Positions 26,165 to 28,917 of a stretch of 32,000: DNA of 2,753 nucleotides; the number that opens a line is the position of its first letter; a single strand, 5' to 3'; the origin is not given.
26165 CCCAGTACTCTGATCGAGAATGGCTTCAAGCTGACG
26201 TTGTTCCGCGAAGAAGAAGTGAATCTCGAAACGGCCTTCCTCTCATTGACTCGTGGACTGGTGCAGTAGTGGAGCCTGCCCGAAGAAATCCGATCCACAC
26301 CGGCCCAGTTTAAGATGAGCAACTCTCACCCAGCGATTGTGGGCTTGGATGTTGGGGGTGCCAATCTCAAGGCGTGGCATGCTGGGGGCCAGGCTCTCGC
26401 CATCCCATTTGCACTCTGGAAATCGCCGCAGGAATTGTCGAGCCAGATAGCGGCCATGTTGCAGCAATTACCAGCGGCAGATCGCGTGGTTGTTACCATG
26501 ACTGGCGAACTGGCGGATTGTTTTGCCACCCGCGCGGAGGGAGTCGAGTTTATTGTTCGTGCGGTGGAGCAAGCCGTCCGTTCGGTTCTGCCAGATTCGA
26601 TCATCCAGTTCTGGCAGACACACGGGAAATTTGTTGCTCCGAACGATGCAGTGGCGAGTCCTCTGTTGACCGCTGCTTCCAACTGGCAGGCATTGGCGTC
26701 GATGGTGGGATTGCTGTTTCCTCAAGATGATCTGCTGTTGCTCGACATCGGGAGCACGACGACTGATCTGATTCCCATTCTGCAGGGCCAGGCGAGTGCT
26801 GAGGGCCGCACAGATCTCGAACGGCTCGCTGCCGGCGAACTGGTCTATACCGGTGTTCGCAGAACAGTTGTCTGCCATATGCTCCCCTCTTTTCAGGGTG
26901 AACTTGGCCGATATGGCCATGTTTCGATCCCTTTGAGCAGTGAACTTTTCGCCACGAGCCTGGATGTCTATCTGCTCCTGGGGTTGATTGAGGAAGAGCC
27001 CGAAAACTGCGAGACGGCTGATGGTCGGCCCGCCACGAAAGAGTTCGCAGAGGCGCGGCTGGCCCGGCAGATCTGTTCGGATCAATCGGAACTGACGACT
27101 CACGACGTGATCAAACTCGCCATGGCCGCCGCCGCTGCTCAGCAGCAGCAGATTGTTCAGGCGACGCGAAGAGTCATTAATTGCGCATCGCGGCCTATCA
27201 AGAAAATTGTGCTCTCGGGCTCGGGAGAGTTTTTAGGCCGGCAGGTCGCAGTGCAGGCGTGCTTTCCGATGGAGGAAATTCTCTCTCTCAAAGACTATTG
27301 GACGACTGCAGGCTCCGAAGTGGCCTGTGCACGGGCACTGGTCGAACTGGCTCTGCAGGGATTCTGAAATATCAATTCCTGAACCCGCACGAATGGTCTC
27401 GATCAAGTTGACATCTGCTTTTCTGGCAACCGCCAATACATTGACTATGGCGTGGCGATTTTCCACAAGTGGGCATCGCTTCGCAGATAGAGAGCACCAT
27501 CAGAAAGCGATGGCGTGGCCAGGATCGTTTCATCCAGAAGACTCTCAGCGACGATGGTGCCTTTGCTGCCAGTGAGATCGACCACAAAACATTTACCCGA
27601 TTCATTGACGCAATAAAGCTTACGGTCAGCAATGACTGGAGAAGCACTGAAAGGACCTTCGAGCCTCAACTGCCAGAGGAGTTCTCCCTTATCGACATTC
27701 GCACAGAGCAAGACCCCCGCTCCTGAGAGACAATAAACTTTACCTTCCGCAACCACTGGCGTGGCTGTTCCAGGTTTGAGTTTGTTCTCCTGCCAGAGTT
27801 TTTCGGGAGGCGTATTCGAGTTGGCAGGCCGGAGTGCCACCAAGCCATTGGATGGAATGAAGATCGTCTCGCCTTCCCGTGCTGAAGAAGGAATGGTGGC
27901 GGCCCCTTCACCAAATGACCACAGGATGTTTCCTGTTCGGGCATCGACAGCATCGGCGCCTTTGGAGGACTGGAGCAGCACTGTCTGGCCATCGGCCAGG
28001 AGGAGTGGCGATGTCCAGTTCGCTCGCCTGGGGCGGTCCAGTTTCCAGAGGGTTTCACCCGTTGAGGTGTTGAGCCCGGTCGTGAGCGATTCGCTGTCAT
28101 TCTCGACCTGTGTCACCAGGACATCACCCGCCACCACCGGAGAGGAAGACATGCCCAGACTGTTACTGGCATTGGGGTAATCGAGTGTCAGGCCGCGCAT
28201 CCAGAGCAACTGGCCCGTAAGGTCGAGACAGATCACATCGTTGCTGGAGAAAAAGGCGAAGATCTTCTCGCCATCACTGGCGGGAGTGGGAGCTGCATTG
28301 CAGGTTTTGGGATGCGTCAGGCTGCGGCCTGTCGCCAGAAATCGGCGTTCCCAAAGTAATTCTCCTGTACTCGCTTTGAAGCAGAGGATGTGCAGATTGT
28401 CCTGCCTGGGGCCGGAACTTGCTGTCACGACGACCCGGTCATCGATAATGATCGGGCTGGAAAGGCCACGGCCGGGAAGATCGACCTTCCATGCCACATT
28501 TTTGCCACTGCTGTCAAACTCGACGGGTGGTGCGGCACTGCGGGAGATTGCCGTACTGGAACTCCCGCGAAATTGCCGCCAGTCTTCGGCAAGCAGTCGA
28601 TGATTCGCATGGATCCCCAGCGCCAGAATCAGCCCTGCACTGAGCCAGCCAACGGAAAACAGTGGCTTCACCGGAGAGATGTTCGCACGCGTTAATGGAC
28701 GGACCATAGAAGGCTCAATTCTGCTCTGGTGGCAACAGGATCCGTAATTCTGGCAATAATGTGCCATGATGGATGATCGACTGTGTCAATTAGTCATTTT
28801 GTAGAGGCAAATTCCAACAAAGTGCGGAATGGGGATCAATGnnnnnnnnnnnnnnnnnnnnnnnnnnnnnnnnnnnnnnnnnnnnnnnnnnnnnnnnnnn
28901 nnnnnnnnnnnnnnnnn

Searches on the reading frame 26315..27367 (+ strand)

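Call 73: search_protein_families(library=pfam, proteins=[window:26315-27367:+], max_evalue=0.0001)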
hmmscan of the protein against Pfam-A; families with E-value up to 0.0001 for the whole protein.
window:26315-27367:+ (350 aa): 1 family
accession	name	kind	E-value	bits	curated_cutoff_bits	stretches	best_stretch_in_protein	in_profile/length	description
PF01968.24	Hydantoinase_A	-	6.4e-24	85.1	22.9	1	58-339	3-279/291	Hydantoinase/oxoprolinase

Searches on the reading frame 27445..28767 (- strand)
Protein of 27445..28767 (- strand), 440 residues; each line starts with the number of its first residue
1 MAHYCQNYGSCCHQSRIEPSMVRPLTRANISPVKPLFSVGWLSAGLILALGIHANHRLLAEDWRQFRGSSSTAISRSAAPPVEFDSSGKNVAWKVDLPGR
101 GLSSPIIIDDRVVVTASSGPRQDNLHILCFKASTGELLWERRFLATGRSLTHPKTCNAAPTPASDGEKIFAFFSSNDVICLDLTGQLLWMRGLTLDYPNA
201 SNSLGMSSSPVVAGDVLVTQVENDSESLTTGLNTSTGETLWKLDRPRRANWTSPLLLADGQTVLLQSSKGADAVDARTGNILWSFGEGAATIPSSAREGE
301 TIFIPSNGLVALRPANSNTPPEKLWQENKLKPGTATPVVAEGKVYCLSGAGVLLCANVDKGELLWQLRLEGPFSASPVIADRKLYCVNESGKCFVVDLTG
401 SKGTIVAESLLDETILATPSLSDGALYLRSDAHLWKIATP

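Call 73: search_protein_families(library=pfam, proteins=[window:27445-28767:-], max_evalue=0.0001)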
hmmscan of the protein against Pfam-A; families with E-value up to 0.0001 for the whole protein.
window:27445-28767:- (440 aa): 3 families
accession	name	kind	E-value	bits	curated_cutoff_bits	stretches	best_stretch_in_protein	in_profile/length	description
PF13360.13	PQQ_2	-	9.8e-34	117.5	27.6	3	82-219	46-175/233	Outer membrane protein assembly factor BamB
PF13570.13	Beta-prop_ACSF4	-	5.6e-17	62.6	133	1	232-422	76-264/329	Beta-alanine-activating enzyme, beta-propeller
PF01011.28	PQQ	-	6.4e-07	28.9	26.7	0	103-142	164-207/595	Glucose/ethanol/alcohol dehydrogenase, beta-propeller domain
